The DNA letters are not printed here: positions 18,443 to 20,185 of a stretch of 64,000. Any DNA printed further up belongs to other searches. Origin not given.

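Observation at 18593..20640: AT-rich islet encoding a propeller-reduced prolyl-oligopeptidase-family peptidase and a stand-alone NUDIX hydrolase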

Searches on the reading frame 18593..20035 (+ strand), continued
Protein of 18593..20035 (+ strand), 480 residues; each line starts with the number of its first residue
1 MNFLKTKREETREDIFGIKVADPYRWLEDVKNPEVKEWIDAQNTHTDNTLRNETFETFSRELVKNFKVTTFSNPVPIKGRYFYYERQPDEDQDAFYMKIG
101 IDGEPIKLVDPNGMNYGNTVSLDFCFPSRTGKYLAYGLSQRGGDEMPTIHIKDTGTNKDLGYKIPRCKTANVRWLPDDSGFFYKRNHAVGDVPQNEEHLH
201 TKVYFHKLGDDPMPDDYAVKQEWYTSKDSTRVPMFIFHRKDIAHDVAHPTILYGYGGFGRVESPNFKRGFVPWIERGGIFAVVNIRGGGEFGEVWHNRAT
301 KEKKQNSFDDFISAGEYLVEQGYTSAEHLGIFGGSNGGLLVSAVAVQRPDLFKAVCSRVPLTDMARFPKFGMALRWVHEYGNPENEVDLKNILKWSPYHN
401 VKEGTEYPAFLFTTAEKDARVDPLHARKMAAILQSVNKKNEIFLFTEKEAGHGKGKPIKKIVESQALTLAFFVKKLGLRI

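Call 49: fold_search(model_id=the predicted structure, library=pdb)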
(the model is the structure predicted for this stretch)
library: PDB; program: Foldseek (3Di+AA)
matches with E <= 10: 1933; with E <= 0.001: 1487
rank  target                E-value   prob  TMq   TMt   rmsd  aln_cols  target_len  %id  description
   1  2bkl_A                1.1e-51  1.00  0.92  0.66   4.6       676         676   28  Structural and Mechanistic Analysis of Two Prolyl Endopeptidases: Role of Inter-Domain Dynamics in Catalysis and Speci (released 2005-03-09)
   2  2bkl_B                3.0e-51  1.00  0.92  0.66   4.3       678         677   28  Structural and Mechanistic Analysis of Two Prolyl Endopeptidases: Role of Inter-Domain Dynamics in Catalysis and Speci (released 2005-03-09)
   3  3mun_A                4.3e-48  1.00  0.87  0.62   5.6       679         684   26  APPEP_PEPCLOSE closed state (released 2011-05-18)
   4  7vgb_A                8.3e-48  1.00  0.89  0.64   5.9       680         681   28  Crystal structure of apo prolyl oligopeptidase from Microbulbifer arenaceous (released 2022-05-25)
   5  7y1x                  2.2e-47  1.00  0.88  0.63   5.8       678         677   28  Crystal structure of prolyl oligopeptidase from Microbulbifer arenaceous complex with PEG400 and MES (released 2023-07-05)
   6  7vgc                  5.9e-47  1.00  0.88  0.63   5.7       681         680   28  Crystal structure of prolyl oligopeptidase from Microbulbifer arenaceous complex with a transition state analog inhibito (released 2022-05-25)
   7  1o6f                  9.5e-47  1.00  0.89  0.61   6.3       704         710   26  PROLYL OLIGOPEPTIDASE FROM PORCINE BRAIN, D641A MUTANT WITH BOUND PEPTIDE LIGAND SUC-GLY-PRO (released 2002-11-18)
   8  3ivm                  2.0e-46  1.00  0.87  0.62   5.7       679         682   26  apPEP_WT+PP closed state (released 2010-05-05)
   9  1qfm                  2.2e-46  1.00  0.89  0.61   6.3       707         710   26  PROLYL OLIGOPEPTIDASE FROM PORCINE MUSCLE (released 1999-05-13)
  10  6jci                  2.5e-46  1.00  0.92  0.64   3.5       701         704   25  Crystal structure of Prolyl Endopeptidase from Haliotis discus hannai with SUAM-14746 (released 2020-02-05)
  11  1vz2                  2.5e-46  1.00  0.88  0.61   6.3       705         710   26  PROLYL OLIGOPEPTIDASE FROM PORCINE BRAIN, Y73C/V427C/C255T MUTANT (released 2004-07-01)
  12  9q5g_A                2.6e-46  1.00  0.91  0.63   4.0       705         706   26  Human prolyl endopeptidase (PREP) - apo form (released 2026-01-21)
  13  9q5g_B                3.0e-46  1.00  0.89  0.61   6.4       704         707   26  Human prolyl endopeptidase (PREP) - apo form (released 2026-01-21)
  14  1e5t                  3.3e-46  1.00  0.90  0.62   5.9       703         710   25  PROLYL OLIGOPEPTIDASE FROM PORCINE BRAIN, MUTANT (released 2000-10-01)
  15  1vz3                  3.5e-46  1.00  0.89  0.61   6.3       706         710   25  PROLYL OLIGOPEPTIDASE FROM PORCINE BRAIN, T597C MUTANT (released 2004-07-01)
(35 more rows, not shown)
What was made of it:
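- Foldseek against 2BKL gives TM 0.92 normalised to the query and 0.66 normalised to the target (call 49).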

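Call 52: search_protein_families(library=ncbifam, proteins=[window:18593-20035:+, P0002], max_evalue=0.001)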
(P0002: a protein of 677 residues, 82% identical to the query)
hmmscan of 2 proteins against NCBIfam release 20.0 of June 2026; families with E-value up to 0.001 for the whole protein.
window:18593-20035:+ (480 aa): 2 families
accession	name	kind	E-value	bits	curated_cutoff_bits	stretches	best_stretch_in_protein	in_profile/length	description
NF007511.0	PRK10115.1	equivalog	9.4e-41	140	1313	1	216-473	413-673/686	oligopeptidase B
NF053518.1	DipepPtdsDpp5Prph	equivalog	4e-09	35.5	900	1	218-359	395-538/655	dipeptidyl-peptidase Dpp5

P0002 (677 aa): 2 families
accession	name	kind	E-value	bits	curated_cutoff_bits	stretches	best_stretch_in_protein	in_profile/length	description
NF007511.0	PRK10115.1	equivalog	8.7e-52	176.5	1313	1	148-669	155-672/686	oligopeptidase B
NF053518.1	DipepPtdsDpp5Prph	equivalog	3.9e-10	38.9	900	1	414-555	394-537/655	dipeptidyl-peptidase Dpp5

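Call 57: search_protein_representatives(protein=window:18593-20035:+)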
Query: 480 residues. Proteins with E-value up to 0.001 (for the whole library): 20279; up to 1e-10: 11110; up to 1e-30: 4600. The best 150 are listed.
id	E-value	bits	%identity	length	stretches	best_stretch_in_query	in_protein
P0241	3.6e-176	603.5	56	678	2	205-478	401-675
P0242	8.3e-155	533.0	53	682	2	205-479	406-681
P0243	2.0e-130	452.6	47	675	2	214-472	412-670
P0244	1.9e-129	449.4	48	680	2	216-478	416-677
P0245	1.4e-124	433.3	47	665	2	213-476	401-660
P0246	7.0e-123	427.7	46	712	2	215-477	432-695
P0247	7.8e-123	427.6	45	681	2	215-478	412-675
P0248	1.1e-122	427.1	45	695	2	216-478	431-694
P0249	3.3e-122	425.5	45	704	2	215-478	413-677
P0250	1.1e-121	423.7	45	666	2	213-478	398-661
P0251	5.2e-120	418.3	47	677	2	214-471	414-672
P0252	5.4e-120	418.2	45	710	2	214-479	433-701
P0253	2.5e-119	416.0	45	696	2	214-478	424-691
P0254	3.7e-118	412.2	45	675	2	212-473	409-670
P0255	1.2e-117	410.5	43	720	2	215-478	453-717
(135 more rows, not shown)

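Call 60: find_encoding_contigs(protein=P0025, flank=10000, max_places=3)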
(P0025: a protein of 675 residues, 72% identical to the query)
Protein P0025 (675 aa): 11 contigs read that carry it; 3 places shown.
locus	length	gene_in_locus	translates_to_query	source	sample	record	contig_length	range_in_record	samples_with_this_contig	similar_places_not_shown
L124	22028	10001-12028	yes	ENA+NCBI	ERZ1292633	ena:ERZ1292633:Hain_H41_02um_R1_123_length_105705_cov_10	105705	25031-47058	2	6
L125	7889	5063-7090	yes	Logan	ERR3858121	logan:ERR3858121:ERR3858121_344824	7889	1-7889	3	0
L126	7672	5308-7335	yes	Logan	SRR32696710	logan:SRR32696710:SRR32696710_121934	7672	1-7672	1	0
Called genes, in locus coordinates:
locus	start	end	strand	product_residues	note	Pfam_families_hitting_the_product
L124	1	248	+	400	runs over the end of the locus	-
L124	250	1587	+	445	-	-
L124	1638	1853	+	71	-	PF01176:eIF-1a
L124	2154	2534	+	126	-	PF00416:Ribosomal_S13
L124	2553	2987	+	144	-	PF00411:Ribosomal_S11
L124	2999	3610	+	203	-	PF00163:Ribosomal_S4, PF01479:S4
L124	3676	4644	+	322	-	PF01193:RNA_pol_L, PF01000:RNA_pol_A_bac, PF03118:RNA_pol_A_CTD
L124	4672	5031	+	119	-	PF01196:Ribosomal_L17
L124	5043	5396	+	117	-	PF00572:Ribosomal_L13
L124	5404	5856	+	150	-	PF00380:Ribosomal_S9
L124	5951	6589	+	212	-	PF01025:GrpE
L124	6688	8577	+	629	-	PF00012:HSP70, PF06723:MreB_Mbl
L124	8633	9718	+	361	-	PF00226:DnaJ, PF01556:DnaJ_C, PF27659:CHP02642 (faint), PF00684:DnaJ_CXXCXGXG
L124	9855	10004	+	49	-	-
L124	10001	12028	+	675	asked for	PF02897:Peptidase_S9_N, PF00326:Peptidase_S9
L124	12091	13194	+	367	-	PF00899:ThiF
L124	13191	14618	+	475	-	-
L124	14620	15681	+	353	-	PF00881:Nitroreductase (faint), PF14512:TM1586_NiRdase (faint)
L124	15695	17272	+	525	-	PF16927:HisKA_7TM, PF00512:HisKA, PF02518:HATPase_c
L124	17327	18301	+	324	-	PF00579:tRNA-synt_1b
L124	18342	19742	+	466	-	PF01336:tRNA_anti-codon, PF00152:tRNA-synt_2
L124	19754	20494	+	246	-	PF02616:SMC_ScpA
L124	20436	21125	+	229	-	PF04079:SMC_ScpB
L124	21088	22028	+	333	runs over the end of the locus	PF13354:Beta-lactamase2 (weak), PF00768:Peptidase_S11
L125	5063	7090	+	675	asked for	PF02897:Peptidase_S9_N, PF00326:Peptidase_S9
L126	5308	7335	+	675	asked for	PF02897:Peptidase_S9_N, PF00326:Peptidase_S9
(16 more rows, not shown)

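Call 61: search_protein_families(library=pfam, proteins=[L124:12091-13194:+, L124:13191-14618:+, L124:14620-15681:+, L002:4356-5429:+, L002:5670-6455:+, L008:10101-10790:+, L008:5848-7662:+], max_evalue=0.01)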
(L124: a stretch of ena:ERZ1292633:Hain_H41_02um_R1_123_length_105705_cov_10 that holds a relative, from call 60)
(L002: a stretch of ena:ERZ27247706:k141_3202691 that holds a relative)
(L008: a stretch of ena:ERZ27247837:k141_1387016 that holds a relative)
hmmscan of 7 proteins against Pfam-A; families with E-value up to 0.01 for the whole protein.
L124:12091-13194:+ (367 aa): 1 family
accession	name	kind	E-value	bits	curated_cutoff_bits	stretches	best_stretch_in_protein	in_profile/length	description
PF00899.27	ThiF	-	3.2e-21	76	28.1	1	89-326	3-205/238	ThiF family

L124:13191-14618:+ (475 aa): 0 families

L124:14620-15681:+ (353 aa): 2 families
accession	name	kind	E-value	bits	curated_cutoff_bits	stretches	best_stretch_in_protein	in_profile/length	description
PF00881.29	Nitroreductase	-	5.4e-12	46.7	23.5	1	2-29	17-44/167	Nitroreductase family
PF14512.11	TM1586_NiRdase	-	1.2e-07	32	27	1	2-33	157-189/215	Putative TM nitroreductase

L002:4356-5429:+ (357 aa): 2 families
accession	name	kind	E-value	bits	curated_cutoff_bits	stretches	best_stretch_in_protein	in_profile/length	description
PF04055.27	Radical_SAM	-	2.3e-14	54.3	29.5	1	12-171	2-164/166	Radical SAM superfamily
PF13353.11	Fer4_12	-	3.6e-06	27.8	22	1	15-128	13-125/137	4Fe-4S single cluster domain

L002:5670-6455:+ (261 aa): 0 families

L008:10101-10790:+ (229 aa): 2 families
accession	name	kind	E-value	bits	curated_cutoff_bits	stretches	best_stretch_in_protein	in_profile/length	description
PF04450.18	BSP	-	0.00086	19.6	23.8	1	80-181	83-178/207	Peptidase of plants and bacteria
PF13485.12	Peptidase_MA_2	-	0.0021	18.3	32.4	0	100-222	69-199/201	Peptidase MA superfamily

L008:5848-7662:+ (604 aa): 5 families
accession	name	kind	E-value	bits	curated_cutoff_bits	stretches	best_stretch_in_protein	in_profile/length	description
PF00005.33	ABC_tran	-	3.4e-35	122.1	25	1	380-529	1-137/137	ABC transporter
PF00664.28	ABC_membrane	-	2.3e-13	50.9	28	1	38-317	2-274/274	ABC transporter transmembrane region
PF02463.25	SMC_N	-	2.3e-05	24.4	40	1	237-571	135-211/220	RecF/RecN/SMC N terminal domain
PF13304.12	AAA_21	-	0.00065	20.3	27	0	502-555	239-295/304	AAA domain, putative AbiEii toxin, Type IV TA system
PF03193.22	RsgA_GTPase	-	0.0035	17.6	30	0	386-411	103-127/174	RsgA GTPase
